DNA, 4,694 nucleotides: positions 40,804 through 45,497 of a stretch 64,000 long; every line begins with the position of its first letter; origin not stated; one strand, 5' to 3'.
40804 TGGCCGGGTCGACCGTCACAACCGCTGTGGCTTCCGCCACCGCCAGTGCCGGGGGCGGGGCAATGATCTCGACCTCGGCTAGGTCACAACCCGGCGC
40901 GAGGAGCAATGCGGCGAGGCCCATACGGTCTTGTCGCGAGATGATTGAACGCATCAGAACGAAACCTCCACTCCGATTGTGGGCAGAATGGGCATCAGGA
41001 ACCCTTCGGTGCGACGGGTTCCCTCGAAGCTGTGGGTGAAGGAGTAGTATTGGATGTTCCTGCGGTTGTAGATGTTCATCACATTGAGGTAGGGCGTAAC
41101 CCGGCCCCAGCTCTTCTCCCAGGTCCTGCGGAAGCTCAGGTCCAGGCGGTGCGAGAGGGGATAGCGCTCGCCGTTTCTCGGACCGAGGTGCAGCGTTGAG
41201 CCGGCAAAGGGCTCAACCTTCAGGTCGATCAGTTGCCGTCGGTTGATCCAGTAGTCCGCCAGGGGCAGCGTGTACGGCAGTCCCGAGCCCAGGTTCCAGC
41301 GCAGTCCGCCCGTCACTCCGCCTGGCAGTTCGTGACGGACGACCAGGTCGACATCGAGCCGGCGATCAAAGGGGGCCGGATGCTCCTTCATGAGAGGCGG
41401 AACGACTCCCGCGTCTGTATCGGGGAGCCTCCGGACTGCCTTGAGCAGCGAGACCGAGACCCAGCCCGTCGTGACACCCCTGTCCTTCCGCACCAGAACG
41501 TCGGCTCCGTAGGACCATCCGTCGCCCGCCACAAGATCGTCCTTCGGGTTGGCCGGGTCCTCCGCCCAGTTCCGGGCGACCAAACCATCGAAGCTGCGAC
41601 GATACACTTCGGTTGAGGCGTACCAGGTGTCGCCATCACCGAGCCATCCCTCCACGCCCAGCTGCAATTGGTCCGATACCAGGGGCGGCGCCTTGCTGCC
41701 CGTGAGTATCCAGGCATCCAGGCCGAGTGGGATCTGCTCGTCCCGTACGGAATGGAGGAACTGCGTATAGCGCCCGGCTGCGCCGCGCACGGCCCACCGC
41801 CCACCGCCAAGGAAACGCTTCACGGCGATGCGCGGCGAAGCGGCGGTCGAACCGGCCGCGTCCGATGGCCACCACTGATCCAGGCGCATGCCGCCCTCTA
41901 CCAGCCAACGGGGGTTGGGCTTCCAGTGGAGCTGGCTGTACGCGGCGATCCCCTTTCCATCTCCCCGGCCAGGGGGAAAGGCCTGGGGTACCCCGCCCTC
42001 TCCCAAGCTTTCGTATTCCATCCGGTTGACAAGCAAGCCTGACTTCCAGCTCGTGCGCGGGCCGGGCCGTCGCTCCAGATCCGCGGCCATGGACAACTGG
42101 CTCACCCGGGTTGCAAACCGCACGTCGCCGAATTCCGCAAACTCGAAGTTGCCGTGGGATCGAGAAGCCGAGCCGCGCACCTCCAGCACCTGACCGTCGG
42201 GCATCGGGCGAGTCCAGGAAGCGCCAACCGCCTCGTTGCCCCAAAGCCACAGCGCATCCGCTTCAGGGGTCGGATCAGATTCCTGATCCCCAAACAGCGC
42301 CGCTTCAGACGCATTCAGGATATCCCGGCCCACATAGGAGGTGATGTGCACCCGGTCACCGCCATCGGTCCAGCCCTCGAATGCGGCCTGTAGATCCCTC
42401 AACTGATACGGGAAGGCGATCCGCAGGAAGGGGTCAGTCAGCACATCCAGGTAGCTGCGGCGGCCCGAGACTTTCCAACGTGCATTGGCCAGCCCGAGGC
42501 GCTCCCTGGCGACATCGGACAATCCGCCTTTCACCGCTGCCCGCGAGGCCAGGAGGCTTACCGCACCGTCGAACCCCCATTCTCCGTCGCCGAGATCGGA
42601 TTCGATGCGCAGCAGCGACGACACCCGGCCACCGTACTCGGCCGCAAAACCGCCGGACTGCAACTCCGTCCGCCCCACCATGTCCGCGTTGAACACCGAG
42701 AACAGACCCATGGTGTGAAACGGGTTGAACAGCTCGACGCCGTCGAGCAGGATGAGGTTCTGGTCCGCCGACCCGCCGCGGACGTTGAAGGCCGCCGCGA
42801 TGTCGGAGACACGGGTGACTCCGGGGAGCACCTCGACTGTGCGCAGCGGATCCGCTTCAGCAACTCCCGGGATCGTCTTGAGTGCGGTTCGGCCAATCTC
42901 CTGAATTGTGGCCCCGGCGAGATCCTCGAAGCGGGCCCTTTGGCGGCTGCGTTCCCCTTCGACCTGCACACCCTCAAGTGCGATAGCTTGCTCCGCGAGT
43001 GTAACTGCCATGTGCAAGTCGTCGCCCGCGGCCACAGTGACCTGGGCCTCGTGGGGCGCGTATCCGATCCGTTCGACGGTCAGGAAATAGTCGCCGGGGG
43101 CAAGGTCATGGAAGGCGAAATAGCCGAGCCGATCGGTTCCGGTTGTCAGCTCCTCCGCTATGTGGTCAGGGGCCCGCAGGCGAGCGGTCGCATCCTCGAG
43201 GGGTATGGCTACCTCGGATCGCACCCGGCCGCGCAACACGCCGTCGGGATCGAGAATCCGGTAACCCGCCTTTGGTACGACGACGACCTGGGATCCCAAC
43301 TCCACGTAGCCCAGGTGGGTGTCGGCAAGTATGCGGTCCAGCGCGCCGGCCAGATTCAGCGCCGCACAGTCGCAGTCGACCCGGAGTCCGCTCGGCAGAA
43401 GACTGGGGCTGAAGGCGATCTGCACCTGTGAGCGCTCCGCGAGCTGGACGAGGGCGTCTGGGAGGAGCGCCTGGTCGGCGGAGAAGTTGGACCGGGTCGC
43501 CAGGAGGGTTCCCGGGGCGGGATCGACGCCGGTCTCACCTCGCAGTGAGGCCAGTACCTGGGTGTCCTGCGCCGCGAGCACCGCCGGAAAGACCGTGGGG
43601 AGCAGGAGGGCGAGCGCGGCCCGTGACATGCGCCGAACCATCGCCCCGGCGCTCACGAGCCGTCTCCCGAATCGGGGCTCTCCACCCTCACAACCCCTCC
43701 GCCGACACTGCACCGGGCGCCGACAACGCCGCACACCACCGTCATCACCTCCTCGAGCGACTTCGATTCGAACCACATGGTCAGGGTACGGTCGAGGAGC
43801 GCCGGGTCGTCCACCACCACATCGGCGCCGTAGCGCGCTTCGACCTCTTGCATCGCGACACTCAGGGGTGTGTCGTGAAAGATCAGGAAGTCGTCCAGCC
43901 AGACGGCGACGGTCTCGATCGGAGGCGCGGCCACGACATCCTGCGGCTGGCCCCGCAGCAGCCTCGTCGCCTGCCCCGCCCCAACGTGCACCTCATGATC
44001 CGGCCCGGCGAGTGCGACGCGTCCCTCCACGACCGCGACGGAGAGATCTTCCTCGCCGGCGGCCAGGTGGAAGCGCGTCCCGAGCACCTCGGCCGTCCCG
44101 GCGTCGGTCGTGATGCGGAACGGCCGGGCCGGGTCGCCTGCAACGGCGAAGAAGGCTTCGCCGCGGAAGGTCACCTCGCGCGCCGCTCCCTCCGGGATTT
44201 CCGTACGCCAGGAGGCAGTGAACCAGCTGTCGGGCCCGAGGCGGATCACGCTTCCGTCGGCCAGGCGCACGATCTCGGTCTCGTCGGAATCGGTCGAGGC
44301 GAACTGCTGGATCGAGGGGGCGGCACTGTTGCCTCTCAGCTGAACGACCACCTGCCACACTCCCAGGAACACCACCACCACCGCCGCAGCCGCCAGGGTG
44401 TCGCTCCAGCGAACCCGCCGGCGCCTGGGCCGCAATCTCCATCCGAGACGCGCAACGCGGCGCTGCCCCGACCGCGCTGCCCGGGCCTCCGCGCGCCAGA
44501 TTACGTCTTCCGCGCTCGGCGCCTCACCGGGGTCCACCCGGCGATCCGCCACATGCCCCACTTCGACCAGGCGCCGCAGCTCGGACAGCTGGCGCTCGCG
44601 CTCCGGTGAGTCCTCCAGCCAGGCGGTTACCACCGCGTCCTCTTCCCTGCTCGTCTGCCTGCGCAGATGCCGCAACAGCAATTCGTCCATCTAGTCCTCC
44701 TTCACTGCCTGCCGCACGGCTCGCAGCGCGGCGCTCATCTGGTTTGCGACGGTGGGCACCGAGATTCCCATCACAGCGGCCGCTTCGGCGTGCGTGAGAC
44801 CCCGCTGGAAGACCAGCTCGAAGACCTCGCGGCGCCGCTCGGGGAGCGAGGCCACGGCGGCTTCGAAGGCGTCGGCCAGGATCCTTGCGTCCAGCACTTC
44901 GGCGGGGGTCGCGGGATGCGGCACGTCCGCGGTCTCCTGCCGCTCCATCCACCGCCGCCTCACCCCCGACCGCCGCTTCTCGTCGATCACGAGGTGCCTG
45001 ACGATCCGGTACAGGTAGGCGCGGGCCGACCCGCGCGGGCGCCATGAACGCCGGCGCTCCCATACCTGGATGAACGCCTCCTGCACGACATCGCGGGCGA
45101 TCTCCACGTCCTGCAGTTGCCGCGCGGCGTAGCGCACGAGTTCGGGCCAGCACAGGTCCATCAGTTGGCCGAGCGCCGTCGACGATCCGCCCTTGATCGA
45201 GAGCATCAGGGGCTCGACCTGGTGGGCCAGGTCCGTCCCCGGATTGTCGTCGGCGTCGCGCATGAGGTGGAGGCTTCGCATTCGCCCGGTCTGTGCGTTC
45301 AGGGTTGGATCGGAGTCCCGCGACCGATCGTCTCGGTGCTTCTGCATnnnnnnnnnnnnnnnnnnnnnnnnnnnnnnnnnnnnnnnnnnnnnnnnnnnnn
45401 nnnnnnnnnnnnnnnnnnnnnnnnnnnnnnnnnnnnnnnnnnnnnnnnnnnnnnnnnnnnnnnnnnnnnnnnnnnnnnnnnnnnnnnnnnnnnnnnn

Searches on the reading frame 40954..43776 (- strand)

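Call 5: search_protein_families(library=pfam, proteins=[window:40954-43776:-], max_evalue=0.01)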
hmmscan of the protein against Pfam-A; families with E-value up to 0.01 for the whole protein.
window:40954-43776:- (940 aa): 6 families
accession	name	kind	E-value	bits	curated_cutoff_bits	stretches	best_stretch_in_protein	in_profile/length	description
PF13620.12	CarboxypepD_reg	-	4e-12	46.8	32.3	1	181-260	2-81/82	Carboxypeptidase regulatory-like domain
PF07715.20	Plug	-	2.5e-08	34.8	23.9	1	299-384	29-102/107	TonB-dependent Receptor Plug Domain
PF13715.12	CarbopepD_reg_2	-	8.6e-08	32.6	32.2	1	210-272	26-88/88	CarboxypepD_reg-like domain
PF00593.30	TonB_dep_Rec_b-barrel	-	0.00027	21.4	27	1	553-744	111-312/436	TonB dependent receptor-like, beta-barrel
PF08308.17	PEGA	-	0.0013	19.1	20.8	1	224-262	31-69/71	PEGA domain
PF09430.16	EMC7_beta-sandw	-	0.0033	18.1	26.6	1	210-257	21-66/122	ER membrane protein complex subunit 7, beta-sandwich domain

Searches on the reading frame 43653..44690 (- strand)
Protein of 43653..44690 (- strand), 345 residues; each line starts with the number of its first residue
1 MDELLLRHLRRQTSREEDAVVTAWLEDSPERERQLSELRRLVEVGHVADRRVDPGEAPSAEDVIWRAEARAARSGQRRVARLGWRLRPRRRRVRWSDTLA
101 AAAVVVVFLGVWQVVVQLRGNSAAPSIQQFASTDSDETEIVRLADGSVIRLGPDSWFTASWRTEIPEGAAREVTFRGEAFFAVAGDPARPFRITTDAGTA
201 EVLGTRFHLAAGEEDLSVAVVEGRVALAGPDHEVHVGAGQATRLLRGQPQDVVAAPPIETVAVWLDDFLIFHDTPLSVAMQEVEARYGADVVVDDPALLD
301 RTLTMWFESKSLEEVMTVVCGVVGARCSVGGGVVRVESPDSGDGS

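Call 5: search_protein_families(library=pfam, proteins=[window:43653-44690:-], max_evalue=0.01)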
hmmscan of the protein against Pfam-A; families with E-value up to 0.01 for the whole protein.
window:43653-44690:- (345 aa): 2 families
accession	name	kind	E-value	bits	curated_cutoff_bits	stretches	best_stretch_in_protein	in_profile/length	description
PF04773.18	FecR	-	6.1e-18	65.5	24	1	132-225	4-96/97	FecR protein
PF16344.10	FecR_C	-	1.5e-09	38.2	24.4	1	269-331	2-65/70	FecR, C-terminal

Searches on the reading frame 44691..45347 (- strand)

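Call 5: search_protein_families(library=pfam, proteins=[window:44691-45347:-], max_evalue=0.01)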
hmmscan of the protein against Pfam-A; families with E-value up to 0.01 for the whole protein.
window:44691-45347:- (218 aa): 5 families
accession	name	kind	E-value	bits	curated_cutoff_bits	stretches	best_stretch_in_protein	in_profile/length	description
PF04542.20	Sigma70_r2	-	1.2e-14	54.3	24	1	68-127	7-68/71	Sigma-70 region 2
PF08281.18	Sigma70_r4_2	-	2.6e-14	53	25.7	1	160-210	3-53/54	Sigma-70, region 4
PF07638.17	Sigma70_ECF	-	3.5e-13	50.3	21.1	1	43-207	3-175/185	ECF sigma factor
PF04545.22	Sigma70_r4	-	5.4e-11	42.3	24.1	1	164-213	1-50/50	Sigma-70, region 4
PF13384.12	HTH_23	-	0.0047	17.2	24.6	0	171-202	6-36/50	Homeodomain-like domain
